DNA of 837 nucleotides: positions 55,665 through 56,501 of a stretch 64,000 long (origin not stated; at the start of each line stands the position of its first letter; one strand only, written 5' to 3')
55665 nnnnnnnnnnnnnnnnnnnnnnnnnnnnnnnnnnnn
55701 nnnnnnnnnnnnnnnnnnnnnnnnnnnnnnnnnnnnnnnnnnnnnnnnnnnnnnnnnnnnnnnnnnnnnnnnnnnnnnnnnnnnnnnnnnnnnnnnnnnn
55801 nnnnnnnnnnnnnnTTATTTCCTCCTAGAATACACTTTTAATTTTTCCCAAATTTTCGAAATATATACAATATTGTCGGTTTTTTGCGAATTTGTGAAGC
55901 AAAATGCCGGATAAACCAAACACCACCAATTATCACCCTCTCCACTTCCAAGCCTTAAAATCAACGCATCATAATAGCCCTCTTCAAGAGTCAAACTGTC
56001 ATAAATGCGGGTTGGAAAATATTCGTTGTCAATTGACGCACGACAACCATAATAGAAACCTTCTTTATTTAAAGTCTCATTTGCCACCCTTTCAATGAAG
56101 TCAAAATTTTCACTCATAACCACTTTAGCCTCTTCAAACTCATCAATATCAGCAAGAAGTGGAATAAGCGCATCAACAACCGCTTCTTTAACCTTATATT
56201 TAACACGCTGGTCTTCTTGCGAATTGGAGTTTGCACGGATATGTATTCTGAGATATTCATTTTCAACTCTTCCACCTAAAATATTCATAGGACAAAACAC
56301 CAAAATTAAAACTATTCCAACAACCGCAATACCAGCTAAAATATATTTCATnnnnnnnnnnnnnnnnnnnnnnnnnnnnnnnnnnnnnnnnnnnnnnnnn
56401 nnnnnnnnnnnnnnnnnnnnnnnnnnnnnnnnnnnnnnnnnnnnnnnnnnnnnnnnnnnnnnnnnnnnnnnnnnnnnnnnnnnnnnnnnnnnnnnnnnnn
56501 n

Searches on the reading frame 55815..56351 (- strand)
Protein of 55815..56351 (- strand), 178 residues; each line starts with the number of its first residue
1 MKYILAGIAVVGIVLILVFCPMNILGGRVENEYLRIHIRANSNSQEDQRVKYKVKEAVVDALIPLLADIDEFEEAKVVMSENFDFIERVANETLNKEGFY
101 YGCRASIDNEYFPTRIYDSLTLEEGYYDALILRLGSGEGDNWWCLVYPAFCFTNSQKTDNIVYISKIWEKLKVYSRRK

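Call 31: find_encoding_contigs(protein=window:55815-56351:-, flank=6000, max_places=10)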
Protein window:55815-56351:- (178 aa): 23 contigs read that carry it; 10 places shown.
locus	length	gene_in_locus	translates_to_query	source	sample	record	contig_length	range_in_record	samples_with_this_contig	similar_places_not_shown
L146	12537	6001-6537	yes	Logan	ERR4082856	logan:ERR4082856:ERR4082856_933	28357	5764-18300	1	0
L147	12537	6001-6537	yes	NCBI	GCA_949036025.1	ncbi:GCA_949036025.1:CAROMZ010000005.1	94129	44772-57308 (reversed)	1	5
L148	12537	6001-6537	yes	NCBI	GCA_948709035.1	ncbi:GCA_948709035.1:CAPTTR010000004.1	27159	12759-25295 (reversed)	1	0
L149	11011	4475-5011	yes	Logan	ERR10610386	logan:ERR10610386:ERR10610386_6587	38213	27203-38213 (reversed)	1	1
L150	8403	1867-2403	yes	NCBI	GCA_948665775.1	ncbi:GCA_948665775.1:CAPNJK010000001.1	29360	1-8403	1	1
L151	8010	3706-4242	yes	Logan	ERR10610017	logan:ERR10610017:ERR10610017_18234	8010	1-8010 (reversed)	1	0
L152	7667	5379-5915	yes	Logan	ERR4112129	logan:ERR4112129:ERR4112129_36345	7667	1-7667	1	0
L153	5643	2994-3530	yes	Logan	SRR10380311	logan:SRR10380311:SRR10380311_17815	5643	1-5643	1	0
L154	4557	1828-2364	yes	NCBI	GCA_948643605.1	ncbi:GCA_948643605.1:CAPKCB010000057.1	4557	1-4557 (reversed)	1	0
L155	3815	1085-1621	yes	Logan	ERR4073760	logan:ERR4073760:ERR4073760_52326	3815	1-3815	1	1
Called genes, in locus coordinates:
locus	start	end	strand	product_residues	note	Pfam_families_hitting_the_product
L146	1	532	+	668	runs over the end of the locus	PF02534:T4SS-DNA_transf, PF10412:TrwB_AAD_bind, PF12696:TraG-D_C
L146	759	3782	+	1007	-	PF09479:Flg_new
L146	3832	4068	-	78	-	PF06257:VEG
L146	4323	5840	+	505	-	PF12673:SipL (faint)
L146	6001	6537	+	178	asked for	PF09551:Spore_II_R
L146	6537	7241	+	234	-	PF08823:PG_binding_2 (faint), PF01471:PG_binding_1, PF09374:PG_binding_3 (faint), PF07486:Hydrolase_2, PF00397:WW (faint)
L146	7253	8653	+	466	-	PF20769:YPEB_N, PF14620:YPEB_PepSY1-2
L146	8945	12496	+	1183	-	-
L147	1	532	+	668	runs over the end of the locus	PF02534:T4SS-DNA_transf, PF10412:TrwB_AAD_bind, PF12696:TraG-D_C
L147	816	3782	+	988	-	PF09479:Flg_new, PF07581:Glug (faint)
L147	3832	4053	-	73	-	PF06257:VEG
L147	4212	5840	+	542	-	PF12673:SipL (faint)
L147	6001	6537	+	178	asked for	PF09551:Spore_II_R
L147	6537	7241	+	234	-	PF08823:PG_binding_2 (faint), PF01471:PG_binding_1, PF09374:PG_binding_3 (faint), PF07486:Hydrolase_2, PF00397:WW (faint)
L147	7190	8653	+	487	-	PF20769:YPEB_N, PF14620:YPEB_PepSY1-2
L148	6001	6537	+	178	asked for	PF09551:Spore_II_R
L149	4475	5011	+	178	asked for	PF09551:Spore_II_R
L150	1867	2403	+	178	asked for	PF09551:Spore_II_R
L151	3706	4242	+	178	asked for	PF09551:Spore_II_R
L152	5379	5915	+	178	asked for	PF09551:Spore_II_R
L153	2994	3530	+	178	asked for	PF09551:Spore_II_R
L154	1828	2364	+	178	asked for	PF09551:Spore_II_R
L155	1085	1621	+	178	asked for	PF09551:Spore_II_R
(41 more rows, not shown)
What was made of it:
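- Tried and rejected: It was replaced by the SpoIIR gene (call 31).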
